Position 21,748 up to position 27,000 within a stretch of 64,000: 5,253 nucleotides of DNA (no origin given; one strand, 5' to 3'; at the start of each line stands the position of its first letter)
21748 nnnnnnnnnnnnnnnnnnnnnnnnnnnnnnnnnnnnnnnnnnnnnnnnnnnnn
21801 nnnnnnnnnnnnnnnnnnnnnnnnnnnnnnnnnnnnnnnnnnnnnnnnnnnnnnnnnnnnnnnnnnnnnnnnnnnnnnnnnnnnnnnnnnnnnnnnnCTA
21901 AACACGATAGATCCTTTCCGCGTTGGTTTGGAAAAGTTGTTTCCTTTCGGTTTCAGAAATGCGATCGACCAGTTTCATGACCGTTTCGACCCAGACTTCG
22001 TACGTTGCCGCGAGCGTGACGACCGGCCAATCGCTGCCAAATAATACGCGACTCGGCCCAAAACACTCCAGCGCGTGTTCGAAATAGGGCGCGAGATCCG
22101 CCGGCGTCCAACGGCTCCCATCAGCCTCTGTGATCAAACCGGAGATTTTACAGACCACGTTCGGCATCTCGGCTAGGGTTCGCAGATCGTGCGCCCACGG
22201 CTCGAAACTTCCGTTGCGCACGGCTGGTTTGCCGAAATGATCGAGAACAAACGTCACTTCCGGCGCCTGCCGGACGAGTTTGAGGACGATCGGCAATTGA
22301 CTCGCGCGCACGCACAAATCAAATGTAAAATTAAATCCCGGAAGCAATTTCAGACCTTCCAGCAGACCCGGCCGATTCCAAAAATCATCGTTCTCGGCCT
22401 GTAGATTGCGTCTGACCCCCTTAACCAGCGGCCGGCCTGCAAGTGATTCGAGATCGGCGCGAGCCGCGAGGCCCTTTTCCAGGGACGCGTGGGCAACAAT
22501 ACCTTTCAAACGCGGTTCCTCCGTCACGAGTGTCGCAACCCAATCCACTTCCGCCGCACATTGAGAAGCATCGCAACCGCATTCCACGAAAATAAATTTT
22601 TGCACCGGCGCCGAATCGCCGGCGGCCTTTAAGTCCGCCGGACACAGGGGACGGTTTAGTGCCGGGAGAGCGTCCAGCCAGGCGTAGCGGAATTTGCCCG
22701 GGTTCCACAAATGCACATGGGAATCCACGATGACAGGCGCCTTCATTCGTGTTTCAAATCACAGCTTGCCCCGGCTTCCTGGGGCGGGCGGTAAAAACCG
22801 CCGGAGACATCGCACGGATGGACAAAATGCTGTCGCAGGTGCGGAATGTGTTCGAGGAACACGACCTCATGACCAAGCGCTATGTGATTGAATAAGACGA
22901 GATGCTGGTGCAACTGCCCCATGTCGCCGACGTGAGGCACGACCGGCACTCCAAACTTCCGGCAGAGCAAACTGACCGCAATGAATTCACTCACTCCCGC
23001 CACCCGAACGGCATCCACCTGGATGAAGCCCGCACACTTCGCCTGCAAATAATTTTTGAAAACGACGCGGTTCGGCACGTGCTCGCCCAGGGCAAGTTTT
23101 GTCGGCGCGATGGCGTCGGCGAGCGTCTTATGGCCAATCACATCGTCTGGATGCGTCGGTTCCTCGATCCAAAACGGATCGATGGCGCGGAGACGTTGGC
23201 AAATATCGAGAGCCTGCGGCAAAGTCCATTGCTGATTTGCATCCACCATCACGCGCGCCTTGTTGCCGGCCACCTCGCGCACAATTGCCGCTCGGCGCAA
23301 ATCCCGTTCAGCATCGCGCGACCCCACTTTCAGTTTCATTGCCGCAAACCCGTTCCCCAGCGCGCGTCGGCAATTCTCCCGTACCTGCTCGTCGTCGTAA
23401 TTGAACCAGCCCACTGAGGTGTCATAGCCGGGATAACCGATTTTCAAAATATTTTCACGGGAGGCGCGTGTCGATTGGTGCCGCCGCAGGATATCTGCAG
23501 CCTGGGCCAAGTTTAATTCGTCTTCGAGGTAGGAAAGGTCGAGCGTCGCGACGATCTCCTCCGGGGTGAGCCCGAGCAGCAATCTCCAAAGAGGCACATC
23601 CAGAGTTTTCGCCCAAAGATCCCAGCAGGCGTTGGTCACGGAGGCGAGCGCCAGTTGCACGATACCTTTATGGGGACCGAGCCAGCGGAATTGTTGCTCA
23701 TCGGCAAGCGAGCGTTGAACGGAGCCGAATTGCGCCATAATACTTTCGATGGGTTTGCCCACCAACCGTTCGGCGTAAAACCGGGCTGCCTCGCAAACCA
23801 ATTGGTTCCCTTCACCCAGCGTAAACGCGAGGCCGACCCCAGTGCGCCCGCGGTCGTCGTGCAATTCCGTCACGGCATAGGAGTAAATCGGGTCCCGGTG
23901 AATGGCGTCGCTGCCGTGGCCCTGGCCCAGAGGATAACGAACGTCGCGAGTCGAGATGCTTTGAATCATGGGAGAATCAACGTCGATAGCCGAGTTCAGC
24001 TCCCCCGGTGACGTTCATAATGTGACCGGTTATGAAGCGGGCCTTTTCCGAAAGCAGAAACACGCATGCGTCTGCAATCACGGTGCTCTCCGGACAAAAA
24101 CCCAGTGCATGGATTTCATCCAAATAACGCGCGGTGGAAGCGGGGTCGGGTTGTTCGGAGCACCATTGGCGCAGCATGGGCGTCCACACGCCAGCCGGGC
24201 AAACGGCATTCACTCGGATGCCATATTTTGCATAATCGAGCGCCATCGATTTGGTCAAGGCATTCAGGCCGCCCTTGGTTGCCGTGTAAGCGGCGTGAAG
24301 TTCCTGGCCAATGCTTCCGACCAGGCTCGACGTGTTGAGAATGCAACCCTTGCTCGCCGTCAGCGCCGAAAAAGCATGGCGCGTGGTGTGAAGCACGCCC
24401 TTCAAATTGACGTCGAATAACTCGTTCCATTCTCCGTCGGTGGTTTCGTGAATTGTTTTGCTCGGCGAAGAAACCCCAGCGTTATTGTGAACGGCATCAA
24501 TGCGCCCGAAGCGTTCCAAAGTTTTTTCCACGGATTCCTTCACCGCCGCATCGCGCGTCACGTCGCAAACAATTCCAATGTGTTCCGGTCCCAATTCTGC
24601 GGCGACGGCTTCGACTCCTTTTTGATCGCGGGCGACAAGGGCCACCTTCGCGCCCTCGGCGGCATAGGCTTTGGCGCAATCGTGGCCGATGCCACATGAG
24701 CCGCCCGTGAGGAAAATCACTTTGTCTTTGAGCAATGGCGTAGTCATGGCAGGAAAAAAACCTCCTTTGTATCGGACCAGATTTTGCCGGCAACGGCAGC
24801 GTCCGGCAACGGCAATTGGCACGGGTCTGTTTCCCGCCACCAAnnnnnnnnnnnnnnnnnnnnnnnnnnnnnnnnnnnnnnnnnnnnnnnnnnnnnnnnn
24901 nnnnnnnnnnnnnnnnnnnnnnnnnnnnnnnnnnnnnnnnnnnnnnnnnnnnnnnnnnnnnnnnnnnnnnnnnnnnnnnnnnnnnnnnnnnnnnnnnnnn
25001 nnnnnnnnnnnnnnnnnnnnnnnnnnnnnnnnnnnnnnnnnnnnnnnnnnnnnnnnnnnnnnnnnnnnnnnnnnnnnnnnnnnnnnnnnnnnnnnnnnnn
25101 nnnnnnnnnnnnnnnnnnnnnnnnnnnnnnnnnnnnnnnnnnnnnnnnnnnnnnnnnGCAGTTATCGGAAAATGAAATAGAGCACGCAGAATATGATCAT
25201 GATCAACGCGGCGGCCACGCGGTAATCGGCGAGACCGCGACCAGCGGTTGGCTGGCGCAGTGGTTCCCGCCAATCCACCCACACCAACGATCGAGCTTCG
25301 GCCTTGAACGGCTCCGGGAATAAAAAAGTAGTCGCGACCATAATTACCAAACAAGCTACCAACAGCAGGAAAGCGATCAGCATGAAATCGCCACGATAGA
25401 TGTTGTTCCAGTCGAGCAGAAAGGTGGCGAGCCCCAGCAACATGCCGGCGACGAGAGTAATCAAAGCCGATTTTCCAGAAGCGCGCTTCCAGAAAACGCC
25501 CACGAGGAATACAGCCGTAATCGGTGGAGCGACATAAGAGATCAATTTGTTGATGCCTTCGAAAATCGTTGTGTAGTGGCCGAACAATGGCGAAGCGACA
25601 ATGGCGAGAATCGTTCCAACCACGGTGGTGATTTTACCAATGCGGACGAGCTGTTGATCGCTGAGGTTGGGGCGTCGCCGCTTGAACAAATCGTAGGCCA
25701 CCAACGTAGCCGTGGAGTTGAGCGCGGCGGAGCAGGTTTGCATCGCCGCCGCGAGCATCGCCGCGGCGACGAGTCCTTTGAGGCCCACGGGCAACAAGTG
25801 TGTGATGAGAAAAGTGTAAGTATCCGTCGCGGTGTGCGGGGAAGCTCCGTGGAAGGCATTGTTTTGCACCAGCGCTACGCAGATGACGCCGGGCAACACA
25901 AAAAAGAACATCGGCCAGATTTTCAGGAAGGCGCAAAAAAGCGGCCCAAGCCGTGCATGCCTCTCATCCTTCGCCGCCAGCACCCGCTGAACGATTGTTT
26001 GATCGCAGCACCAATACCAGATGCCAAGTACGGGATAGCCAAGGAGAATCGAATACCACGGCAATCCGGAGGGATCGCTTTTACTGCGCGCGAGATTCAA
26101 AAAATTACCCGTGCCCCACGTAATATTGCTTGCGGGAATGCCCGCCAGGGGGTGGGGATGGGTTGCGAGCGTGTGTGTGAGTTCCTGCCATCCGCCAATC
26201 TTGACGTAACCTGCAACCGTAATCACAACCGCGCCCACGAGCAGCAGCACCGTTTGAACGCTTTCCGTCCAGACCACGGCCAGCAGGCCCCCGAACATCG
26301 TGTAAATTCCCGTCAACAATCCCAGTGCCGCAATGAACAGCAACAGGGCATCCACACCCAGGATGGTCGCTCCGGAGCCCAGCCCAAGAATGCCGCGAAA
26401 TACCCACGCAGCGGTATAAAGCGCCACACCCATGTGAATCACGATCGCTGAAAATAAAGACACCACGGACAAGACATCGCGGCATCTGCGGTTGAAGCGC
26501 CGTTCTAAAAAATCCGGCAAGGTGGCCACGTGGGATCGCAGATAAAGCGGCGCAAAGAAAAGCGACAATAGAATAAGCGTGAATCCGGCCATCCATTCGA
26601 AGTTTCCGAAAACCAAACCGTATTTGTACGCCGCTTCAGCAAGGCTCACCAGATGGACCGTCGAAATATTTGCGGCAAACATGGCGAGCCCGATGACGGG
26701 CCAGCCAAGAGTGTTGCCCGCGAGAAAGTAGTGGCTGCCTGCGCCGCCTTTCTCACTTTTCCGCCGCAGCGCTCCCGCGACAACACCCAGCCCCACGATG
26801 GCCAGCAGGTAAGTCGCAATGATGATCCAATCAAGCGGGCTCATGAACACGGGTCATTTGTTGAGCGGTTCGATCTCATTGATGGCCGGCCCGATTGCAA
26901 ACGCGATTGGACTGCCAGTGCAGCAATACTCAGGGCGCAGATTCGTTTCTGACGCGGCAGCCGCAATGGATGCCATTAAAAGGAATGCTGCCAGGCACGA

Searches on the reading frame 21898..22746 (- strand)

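Call 69: search_protein_families(library=pfam, max_evalue=0.00001, proteins=[window:21898-22746:-])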
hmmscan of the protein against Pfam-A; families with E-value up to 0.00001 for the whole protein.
window:21898-22746:- (282 aa): 1 family
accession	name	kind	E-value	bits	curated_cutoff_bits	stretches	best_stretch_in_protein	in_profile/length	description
PF04909.20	Amidohydro_2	-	2.8e-49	168.8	26.4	1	7-281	1-288/289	Amidohydrolase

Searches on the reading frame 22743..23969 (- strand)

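Call 69: search_protein_families(library=pfam, max_evalue=0.00001, proteins=[window:22743-23969:-])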
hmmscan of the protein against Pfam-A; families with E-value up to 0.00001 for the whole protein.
window:22743-23969:- (408 aa): 1 family
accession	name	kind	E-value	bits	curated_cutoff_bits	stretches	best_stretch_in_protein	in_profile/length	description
PF13378.12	MR_MLE_C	-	6.8e-51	173.5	29.4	1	196-406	2-216/219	Enolase C-terminal domain-like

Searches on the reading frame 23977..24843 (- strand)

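Call 69: search_protein_families(library=pfam, max_evalue=0.00001, proteins=[window:23977-24843:-])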
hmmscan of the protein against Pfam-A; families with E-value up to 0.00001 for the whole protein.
window:23977-24843:- (288 aa): 3 families
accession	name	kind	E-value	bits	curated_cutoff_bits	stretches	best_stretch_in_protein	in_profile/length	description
PF13561.12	adh_short_C2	-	6.3e-58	196.6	27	1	50-282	6-235/236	Enoyl-(Acyl carrier protein) reductase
PF00106.31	adh_short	-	3.8e-55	186.8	26.6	1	41-229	1-192/195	short chain dehydrogenase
PF08659.16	KR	-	4.1e-13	50.1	22.6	1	44-199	4-162/180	KR domain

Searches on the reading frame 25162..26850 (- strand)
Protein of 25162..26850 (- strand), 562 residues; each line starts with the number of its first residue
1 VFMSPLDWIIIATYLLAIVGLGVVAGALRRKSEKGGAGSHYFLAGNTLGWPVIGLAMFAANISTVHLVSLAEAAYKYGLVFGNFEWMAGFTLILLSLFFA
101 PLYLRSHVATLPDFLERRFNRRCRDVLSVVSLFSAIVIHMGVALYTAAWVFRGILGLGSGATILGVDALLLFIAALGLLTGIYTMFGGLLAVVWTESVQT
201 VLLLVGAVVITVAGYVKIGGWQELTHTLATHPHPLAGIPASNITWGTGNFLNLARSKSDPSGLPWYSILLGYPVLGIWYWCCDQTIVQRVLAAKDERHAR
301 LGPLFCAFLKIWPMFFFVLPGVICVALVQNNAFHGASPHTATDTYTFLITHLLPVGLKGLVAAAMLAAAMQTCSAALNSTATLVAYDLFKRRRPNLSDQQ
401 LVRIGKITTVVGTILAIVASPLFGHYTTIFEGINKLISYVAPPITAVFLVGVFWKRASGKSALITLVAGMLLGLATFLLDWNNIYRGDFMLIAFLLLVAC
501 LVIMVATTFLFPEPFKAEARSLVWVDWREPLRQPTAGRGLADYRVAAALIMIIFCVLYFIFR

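Call 39: search_protein_families(library=pfam, max_evalue=1, proteins=[window:25162-26850:-])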
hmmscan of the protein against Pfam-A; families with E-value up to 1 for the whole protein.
window:25162-26850:- (562 aa): 1 family
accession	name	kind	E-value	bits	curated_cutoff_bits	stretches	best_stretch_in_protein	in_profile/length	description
PF00474.23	SSF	-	5e-67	227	22.8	1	41-469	1-406/406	Sodium:solute symporter family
